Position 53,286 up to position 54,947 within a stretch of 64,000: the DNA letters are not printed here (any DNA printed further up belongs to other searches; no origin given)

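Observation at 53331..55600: AT-rich three-gene cassette on the opposite strand interrupting the rpsP / KH / trmD ribosomal operon; large PD-(D/E)xK-like protein plus two paralogous small proteins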

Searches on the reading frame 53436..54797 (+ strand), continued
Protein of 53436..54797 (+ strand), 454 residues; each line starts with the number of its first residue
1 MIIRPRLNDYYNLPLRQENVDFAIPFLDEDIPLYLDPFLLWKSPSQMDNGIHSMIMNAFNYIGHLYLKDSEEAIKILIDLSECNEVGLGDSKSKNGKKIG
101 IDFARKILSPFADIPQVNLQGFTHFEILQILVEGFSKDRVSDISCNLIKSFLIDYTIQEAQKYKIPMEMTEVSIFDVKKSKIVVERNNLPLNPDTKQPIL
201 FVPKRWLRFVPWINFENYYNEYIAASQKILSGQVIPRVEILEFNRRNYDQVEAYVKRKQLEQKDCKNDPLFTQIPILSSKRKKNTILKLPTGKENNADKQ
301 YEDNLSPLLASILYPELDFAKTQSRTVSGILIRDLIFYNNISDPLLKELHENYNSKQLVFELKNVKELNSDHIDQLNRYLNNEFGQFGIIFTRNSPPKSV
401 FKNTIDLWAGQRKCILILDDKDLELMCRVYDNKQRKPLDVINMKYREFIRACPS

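Call 72: search_protein_families(library=pfam, alignment_id=A3, max_evalue=0.00001)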
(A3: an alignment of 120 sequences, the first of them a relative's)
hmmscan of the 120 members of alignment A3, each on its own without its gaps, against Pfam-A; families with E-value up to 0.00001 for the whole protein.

A. member 1, L007:4540-5706:+ (389 aa): 4 families
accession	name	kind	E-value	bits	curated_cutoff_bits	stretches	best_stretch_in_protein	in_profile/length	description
PF13936.12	HTH_38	-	2.4e-21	75.6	27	1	66-105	5-44/44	Helix-turn-helix domain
PF00665.32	rve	-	1.2e-13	51.6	32.6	1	237-326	5-102/102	Integrase core domain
PF13565.12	HTH_32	-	4.5e-07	30.8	33.7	1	97-180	1-73/73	Homeodomain-like domain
PF13384.12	HTH_23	-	1.2e-06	28.6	24.6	0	13-53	3-45/50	Homeodomain-like domain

B. families by the number of members that match (of 120 scanned): 109 families (the first 25 are shown)
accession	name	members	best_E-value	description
PF04851.21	ResIII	4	1.1e-29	Type III restriction enzyme, res subunit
PF00817.25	IMS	3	3e-49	impB/mucB/samB family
PF00270.35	DEAD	3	9.6e-12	DEAD/DEAH box helicase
PF06616.17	BsuBI_PstI_RE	2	5.7e-65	BsuBI/PstI restriction endonuclease domain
PF17728.7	BsuBI_PstI_RE_N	2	2.3e-51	BsuBI/PstI restriction endonuclease HTH domain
PF01555.25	N6_N4_Mtase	2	4.3e-44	DNA methylase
PF00589.27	Phage_integrase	2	1.2e-33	Phage integrase family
PF09397.16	FtsK_gamma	2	4.5e-31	Ftsk gamma domain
PF11799.13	IMS_C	2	1.2e-30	impB/mucB/samB family C-terminal domain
PF02518.31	HATPase_c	2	3.4e-26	Histidine kinase-, DNA gyrase B-, and HSP90-like ATPase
PF02534.20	T4SS-DNA_transf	2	1.8e-25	Type IV secretory system Conjugative DNA transfer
PF10412.15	TrwB_AAD_bind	2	7.1e-24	Type IV secretion-system coupling protein DNA-binding domain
PF12696.13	TraG-D_C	2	2.7e-23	TraM recognition site of TraD and TraG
PF13438.11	DUF4113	2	4.5e-23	Domain of unknown function (DUF4113)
PF13304.12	AAA_21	2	1.1e-21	AAA domain, putative AbiEii toxin, Type IV TA system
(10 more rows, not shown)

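Call 73: search_protein_families(library=padloc, alignment_id=A3, max_evalue=1e-10)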
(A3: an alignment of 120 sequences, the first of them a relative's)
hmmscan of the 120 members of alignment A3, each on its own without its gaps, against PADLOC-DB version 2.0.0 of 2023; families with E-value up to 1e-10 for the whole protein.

A. member 1, L007:4540-5706:+ (389 aa): 0 families

B. families by the number of members that match (of 120 scanned): 233 families (the first 25 are shown)
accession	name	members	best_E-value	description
PDLC03359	MTase_II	4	1.2e-110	Type II methyltransferase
PDLC04599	PDC-M36B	3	7.4e-54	-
PDLC04600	PDC-M36B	3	5.7e-43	-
PDLC04134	mad2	3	9.9e-19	mads_2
PDLC04135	mad3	3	4.3e-14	mads_3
PDLC03354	MTase_II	2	1.2e-136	Type II methyltransferase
PDLC03420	REase_II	2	1.7e-117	Type II restriction enzyme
PDLC03227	MTase_II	2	2.5e-112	Type II methyltransferase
PDLC03642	MTase_III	2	9.9e-80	Type III methyltransferase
PDLC03634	MTase_III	2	8.1e-78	Type III methyltransferase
PDLC03641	MTase_III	2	1.5e-69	Type III methyltransferase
PDLC03644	MTase_III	2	1.1e-65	Type III methyltransferase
PDLC03639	MTase_III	2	1.2e-57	Type III methyltransferase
PDLC03338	MTase_II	2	2.7e-55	Type II methyltransferase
PDLC03640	MTase_III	2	1e-53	Type III methyltransferase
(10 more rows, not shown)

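Call 74: get_annotated_region(hit=H4, flank=5000)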
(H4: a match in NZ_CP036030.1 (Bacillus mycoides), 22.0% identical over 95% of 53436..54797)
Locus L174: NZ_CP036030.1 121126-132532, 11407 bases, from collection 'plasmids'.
description: Bacillus mycoides strain BPN54/2 plasmid p419
organism: Bacillus mycoides (NCBI taxid 1405)
taxonomy: Bacteria; Bacillota; Bacilli; Bacillales; Bacillaceae; Bacillus; Bacillus mycoides
host: -; source: cell culture,soil; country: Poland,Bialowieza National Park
typing (MOB-suite, as given by PLSDB): non-mobilizable; replicon rep_cluster_164
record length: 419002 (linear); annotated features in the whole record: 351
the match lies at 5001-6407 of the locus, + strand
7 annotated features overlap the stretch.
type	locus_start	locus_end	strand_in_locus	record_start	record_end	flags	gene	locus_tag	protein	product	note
CDS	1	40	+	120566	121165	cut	-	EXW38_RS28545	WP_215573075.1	hypothetical protein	-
CDS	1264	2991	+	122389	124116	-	-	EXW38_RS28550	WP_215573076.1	TOPRIM nucleotidyl transferase/hydrolase domain-containing protein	-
CDS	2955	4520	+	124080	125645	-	-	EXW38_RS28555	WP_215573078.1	UvrD-helicase domain-containing protein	-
CDS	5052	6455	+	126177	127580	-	-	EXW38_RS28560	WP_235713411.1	hypothetical protein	-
CDS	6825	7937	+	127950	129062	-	-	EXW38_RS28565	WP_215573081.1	site-specific integrase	GO:0015074 - DNA integration [Evidence IEA]; GO:0006310 - DNA recombination [Evidence IEA]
CDS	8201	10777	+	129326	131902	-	-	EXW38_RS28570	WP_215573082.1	AAA family ATPase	-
CDS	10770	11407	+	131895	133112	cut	-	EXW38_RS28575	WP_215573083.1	McrC family protein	-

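Call 75: get_annotated_region(hit=H5, flank=5000)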
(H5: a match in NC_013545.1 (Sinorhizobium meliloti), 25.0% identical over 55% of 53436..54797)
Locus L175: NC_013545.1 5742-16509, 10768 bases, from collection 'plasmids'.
description: Sinorhizobium meliloti plasmid pSmeSM11a, complete sequence
organism: Sinorhizobium meliloti (NCBI taxid 382)
taxonomy: Bacteria; Pseudomonadota; Alphaproteobacteria; Hyphomicrobiales; Rhizobiaceae; Sinorhizobium; Sinorhizobium meliloti
host: -; source: isolated from an indigenous Sinorhizobium meliloti strain nodulating alfalfa; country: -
typing (MOB-suite, as given by PLSDB): conjugative; replicon rep_cluster_546; relaxase MOBQ; mating-pair formation MPF_T
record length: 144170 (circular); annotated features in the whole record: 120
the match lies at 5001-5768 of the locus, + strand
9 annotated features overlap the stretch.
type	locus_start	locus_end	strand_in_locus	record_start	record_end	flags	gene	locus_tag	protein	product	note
CDS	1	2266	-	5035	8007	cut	-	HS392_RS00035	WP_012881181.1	Tn3 family transposase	-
CDS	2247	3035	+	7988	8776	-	-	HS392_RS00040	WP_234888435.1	recombinase family protein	GO:0006310 - DNA recombination [Evidence IEA]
CDS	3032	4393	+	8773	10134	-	-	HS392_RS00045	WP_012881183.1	hypothetical protein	-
CDS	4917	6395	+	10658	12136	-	-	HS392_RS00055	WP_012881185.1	hypothetical protein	-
CDS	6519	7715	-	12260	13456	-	-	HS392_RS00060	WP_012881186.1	IS256-like element ISRm5 family transposase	GO:0006313 - DNA transposition [Evidence IEA]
CDS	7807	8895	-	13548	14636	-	-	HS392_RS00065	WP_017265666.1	ATP-binding cassette domain-containing protein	-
CDS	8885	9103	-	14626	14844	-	-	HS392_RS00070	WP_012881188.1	TauC protein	-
CDS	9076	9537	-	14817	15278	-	-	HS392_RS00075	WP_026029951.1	hypothetical protein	-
CDS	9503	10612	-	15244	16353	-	-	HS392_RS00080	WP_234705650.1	ABC transporter substrate-binding protein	-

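Call 79: search_protein_representatives(protein=window:53436-54797:+)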
Query: 454 residues. Proteins with E-value up to 0.001 (for the whole library): 1577; up to 1e-10: 532; up to 1e-30: 76. The best 150 are listed.
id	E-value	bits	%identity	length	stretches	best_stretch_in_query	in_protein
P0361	3.2e-185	632.6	62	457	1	2-454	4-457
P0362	8.2e-143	492.8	50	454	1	3-453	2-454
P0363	7.9e-105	367.6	42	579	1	3-453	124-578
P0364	8.7e-104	364.2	54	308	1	2-308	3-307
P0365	1.7e-102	359.9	39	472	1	2-453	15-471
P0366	1.5e-89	317.3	49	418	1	86-399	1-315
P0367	1.5e-87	310.7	61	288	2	210-373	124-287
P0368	1.6e-87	310.6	51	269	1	189-453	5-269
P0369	3.6e-86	306.2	38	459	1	4-453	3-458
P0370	3.8e-79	283.0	43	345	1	114-453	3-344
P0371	9.7e-78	278.4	37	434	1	3-404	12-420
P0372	1.5e-77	277.8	55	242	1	2-225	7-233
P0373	3.6e-76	273.2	69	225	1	160-339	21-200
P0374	3.1e-73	263.5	53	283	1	201-426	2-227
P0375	1.5e-61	225.0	34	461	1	9-451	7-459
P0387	2.9e-51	191.1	33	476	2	7-222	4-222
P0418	6.5e-36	140.5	27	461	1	9-422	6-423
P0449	6.2e-27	110.9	30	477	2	6-224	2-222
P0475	2.8e-24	102.2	31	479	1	10-262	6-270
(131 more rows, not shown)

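Call 82: search_protein_families(library=padloc, proteins=[L174:5052-6452:+, L175:4917-6392:+, P0387, P0449, P0475, P0418, P0365], max_evalue=0.001)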
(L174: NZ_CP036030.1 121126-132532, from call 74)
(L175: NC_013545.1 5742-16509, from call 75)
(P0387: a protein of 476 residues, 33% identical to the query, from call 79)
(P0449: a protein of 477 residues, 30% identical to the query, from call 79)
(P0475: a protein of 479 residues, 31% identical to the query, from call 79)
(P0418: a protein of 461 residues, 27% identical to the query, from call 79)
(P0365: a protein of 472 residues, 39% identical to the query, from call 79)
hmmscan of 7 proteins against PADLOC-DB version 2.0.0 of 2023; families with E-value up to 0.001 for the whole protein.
L174:5052-6452:+ (467 aa): 2 families
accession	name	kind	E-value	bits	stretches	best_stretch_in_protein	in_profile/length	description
PDLC04597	PDC-M36A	-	1.9e-44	150.3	2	5-205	28-228/457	-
PDLC04598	PDC-M36A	-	5.7e-13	47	2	109-156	3-50/330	-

L175:4917-6392:+ (492 aa): 2 families
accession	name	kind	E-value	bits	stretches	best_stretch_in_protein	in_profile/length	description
PDLC04597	PDC-M36A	-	8.2e-22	75.6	1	22-233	23-225/457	-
PDLC04598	PDC-M36A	-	0.00037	18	1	137-232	5-97/330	-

P0387 (476 aa): 2 families
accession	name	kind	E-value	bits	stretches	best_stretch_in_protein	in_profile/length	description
PDLC04597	PDC-M36A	-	2e-75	252.3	1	4-451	8-430/457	-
PDLC04598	PDC-M36A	-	1e-38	131.6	1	126-449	2-301/330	-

P0449 (477 aa): 2 families
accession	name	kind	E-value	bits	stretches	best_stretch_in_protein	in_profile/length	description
PDLC04597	PDC-M36A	-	5.9e-49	165.1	2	2-239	7-245/457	-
PDLC04598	PDC-M36A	-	1.5e-22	78.5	2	324-459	175-308/330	-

P0475 (479 aa): 2 families
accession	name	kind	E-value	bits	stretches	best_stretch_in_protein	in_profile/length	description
PDLC04597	PDC-M36A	-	3.2e-38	129.7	1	18-266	24-261/457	-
PDLC04598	PDC-M36A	-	2.8e-14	51.3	1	134-263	5-131/330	-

P0418 (461 aa): 2 families
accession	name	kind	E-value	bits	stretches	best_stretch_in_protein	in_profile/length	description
PDLC04597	PDC-M36A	-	1e-59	200.6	1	4-422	8-424/457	-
PDLC04598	PDC-M36A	-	1.1e-22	79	1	127-422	3-297/330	-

P0365 (472 aa): 2 families
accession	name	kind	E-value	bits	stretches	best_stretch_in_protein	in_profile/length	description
PDLC04597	PDC-M36A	-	7.1e-151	501.1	1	14-471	2-456/457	-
PDLC04598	PDC-M36A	-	2.4e-89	298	1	143-471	2-329/330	-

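Call 89: find_related_loci(query=A1, collection=viral_contigs, flank=8000)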
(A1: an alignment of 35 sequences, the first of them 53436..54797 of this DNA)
Query A1 (454 aa) in viral_contigs; peptide patterns used: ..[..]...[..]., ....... (x = any residue, [..] = any of these).
66 stretches matched a pattern; 9 encode a relative of the query (tblastn E <= 1e-3); 9 distinct loci.
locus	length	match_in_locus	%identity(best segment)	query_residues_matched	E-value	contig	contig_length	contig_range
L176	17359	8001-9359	56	3-454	5e-174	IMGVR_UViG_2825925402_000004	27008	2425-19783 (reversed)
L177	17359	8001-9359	56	3-454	4e-174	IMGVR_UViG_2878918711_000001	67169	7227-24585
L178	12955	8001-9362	55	2-454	4e-170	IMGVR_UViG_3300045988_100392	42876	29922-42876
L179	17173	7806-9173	51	1-453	9e-160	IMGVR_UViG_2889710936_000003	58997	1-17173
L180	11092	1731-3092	51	2-453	7e-155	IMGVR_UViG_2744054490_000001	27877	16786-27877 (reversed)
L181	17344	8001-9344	48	3-454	1e-145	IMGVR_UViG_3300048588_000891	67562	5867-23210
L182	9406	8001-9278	50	1-423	1e-143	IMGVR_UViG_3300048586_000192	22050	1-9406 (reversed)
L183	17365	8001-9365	50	1-453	3e-155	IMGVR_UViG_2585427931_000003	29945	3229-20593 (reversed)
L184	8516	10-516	53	285-453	1e-54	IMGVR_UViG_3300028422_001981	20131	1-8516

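Call 92: search_protein_families(library=phrogs, proteins=[L176:3319-4365:+, L176:4350-5834:+, L176:5825-7204:+, L176:7235-7966:+, L176:11154-12203:+, L176:12387-13274:+, L178:6792-7547:+, L178:10540-11520:+, L181:6030-7712:+, L183:6080-7126:+], max_evalue=0.00001)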
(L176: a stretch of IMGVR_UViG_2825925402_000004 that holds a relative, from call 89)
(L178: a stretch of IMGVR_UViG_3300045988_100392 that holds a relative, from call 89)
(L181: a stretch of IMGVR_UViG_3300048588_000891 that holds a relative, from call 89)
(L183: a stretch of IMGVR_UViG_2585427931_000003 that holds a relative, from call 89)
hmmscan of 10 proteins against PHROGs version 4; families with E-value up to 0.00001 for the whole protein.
L176:3319-4365:+ (349 aa): 8 families
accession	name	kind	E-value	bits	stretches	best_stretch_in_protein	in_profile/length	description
phrog_116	-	other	2.2e-86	291.8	1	2-347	205-496/779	DNA methyltransferase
phrog_363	-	other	2.6e-44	152.7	1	6-342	55-314/327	DNA methyltransferase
phrog_36001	-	unknown function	3.5e-20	72.8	2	96-172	486-562/715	-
phrog_5999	-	other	4.7e-20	72.6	1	4-103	2-102/109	DNA methyltransferase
phrog_23910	-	unknown function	1.1e-11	45.6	1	268-344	12-98/99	-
phrog_29583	-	other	1.1e-06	28.7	0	67-134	73-141/468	DNA methyltransferase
phrog_757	-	other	1.3e-06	28.7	1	2-120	12-127/247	DNA methyltransferase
phrog_864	-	DNA, RNA and nucleotide metabolism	9.3e-06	25.3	0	65-131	688-755/1064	DNA primase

L176:4350-5834:+ (495 aa): 0 families

L176:5825-7204:+ (460 aa): 8 families
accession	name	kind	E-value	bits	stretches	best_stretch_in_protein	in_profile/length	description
phrog_116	-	other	4.8e-84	284.1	1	1-326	205-498/779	DNA methyltransferase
phrog_363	-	other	4.7e-44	151.9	1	2-321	52-316/327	DNA methyltransferase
phrog_36001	-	unknown function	2.6e-12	46.7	1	107-191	490-573/715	-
phrog_23910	-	unknown function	4.7e-08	34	1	238-317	15-94/99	-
phrog_5999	-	other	4.9e-08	34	1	6-111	5-103/109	DNA methyltransferase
phrog_864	-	DNA, RNA and nucleotide metabolism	4.5e-07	29.7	1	41-145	663-762/1064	DNA primase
phrog_17284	-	unknown function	8.8e-07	29.4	1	238-333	130-226/245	-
phrog_13621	-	unknown function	8.6e-06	26.6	0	259-316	44-107/121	-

L176:7235-7966:+ (244 aa): 1 family
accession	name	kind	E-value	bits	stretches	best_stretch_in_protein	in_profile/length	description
phrog_21557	-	unknown function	3.2e-33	116.4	1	22-242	34-248/249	-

L176:11154-12203:+ (350 aa): 0 families

L176:12387-13274:+ (296 aa): 8 families
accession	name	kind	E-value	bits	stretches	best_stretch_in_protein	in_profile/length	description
phrog_6444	-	DNA, RNA and nucleotide metabolism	6.4e-14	52.7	1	18-95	24-101/577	DNA primase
phrog_47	-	DNA, RNA and nucleotide metabolism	7.6e-11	42.3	1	12-136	32-166/947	DNA primase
phrog_11992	-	unknown function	2.9e-10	41.6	1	35-104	33-100/177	-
phrog_18097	-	DNA, RNA and nucleotide metabolism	7e-09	36.5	1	20-85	23-88/199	DNA primase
phrog_239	-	DNA, RNA and nucleotide metabolism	5.8e-08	33.1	1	40-282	54-303/801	DNA primase/helicase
phrog_510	-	DNA, RNA and nucleotide metabolism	8.3e-07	29.1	1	26-145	40-176/667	DNA primase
phrog_5629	-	DNA, RNA and nucleotide metabolism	2.1e-06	27.1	1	26-136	27-140/930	DNA primase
phrog_22657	-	unknown function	4.4e-06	25.6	0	25-156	30-164/1185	-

L178:6792-7547:+ (252 aa): 0 families

L178:10540-11520:+ (327 aa): 2 families
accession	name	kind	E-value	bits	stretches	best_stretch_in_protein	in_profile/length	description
phrog_2199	-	integration and excision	1.9e-59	202.6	1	6-325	48-345/356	transposase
phrog_21610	-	unknown function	2.2e-12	48.3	1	185-263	4-89/143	-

L181:6030-7712:+ (561 aa): 0 families

L183:6080-7126:+ (349 aa): 2 families
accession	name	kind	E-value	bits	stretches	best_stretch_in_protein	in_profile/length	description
phrog_21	-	head and packaging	2.5e-79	268.4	1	2-342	202-519/1362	portal protein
phrog_537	-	head and packaging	3.4e-45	155.1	1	134-341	23-220/233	portal protein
